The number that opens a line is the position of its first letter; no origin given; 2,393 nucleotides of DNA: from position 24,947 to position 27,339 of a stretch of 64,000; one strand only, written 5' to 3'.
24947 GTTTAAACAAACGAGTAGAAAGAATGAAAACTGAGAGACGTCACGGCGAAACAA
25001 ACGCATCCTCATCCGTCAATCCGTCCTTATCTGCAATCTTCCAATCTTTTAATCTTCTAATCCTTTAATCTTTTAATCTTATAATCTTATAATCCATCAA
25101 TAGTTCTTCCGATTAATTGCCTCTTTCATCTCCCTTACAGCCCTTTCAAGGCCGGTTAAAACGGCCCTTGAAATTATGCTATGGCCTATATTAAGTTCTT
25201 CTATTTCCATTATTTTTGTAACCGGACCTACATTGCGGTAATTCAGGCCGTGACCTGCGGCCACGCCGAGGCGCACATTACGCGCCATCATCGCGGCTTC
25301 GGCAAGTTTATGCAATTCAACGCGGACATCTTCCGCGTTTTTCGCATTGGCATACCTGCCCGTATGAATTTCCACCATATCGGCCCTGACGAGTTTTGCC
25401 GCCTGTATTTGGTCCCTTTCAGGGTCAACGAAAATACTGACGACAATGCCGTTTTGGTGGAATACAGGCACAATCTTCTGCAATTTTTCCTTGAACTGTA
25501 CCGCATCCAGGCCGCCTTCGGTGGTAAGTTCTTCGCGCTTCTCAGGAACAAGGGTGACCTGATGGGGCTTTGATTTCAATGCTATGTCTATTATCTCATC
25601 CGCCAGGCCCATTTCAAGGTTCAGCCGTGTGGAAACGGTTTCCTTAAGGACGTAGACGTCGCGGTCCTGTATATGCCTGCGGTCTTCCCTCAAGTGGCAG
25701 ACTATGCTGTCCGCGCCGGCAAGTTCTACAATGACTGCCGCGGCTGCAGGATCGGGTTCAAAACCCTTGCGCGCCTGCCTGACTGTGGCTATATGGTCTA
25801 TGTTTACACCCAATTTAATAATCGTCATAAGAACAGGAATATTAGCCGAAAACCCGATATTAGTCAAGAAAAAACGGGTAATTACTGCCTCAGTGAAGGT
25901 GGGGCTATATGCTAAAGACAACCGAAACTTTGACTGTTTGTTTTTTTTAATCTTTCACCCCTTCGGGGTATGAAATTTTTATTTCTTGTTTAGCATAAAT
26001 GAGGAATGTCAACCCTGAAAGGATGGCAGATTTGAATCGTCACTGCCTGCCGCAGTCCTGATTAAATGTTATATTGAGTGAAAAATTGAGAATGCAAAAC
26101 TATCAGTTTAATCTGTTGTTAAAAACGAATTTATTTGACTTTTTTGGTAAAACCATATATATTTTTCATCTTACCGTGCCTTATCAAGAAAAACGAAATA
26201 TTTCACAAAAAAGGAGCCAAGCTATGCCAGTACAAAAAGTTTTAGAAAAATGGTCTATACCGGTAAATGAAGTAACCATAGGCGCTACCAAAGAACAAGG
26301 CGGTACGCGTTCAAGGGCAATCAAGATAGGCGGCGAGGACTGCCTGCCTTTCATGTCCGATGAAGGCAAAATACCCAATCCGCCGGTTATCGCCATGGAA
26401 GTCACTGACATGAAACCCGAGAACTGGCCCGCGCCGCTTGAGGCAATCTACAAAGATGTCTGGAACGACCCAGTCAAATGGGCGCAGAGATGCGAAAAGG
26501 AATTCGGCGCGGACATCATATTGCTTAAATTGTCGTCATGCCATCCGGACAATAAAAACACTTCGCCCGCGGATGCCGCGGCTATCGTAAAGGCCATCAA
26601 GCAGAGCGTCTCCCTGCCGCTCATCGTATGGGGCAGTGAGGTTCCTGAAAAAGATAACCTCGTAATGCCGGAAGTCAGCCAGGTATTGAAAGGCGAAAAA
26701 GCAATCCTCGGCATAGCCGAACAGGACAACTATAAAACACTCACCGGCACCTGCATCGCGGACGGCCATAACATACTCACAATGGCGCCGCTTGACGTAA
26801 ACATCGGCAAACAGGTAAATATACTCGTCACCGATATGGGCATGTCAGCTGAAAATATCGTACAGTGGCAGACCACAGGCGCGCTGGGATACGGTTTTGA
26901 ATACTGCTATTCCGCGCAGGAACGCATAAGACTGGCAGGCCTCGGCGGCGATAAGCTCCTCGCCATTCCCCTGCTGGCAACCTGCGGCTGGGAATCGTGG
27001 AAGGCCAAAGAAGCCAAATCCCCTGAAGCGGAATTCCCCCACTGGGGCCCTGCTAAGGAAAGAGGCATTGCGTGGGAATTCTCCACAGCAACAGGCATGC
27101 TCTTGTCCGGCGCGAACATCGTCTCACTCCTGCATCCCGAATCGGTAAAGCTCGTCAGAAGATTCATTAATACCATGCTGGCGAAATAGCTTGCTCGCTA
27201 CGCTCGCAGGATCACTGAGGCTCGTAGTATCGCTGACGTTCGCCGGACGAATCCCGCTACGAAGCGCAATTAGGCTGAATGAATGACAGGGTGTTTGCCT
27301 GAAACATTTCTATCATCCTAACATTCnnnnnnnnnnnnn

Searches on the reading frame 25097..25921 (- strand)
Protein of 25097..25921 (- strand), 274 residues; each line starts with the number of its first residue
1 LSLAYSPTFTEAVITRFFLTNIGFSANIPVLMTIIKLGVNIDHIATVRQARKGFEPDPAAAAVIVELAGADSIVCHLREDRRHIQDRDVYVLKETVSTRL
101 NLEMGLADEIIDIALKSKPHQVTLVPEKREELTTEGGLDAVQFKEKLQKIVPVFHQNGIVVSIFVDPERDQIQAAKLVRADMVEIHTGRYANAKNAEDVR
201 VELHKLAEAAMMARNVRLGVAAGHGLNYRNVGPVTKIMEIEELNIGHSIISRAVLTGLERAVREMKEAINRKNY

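Call 9: search_protein_families(library=pfam, proteins=[window:25097-25921:-], max_evalue=0.01)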
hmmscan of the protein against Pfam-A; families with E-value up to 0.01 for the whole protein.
window:25097-25921:- (274 aa): 1 family
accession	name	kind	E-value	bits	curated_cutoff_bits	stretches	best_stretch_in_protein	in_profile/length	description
PF03740.19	PdxJ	-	4.5e-98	327.5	24.5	1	36-269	1-234/234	Pyridoxal phosphate biosynthesis protein PdxJ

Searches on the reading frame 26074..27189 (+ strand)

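Call 9: search_protein_families(library=pfam, proteins=[window:26074-27189:+], max_evalue=0.01)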
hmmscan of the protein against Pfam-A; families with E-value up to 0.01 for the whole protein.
window:26074-27189:+ (371 aa): 1 family
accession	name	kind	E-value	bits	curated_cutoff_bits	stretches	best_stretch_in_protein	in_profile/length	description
PF03599.22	CdhD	-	1.5e-33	116.5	24.8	1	66-313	1-223/387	CO dehydrogenase/acetyl-CoA synthase delta subunit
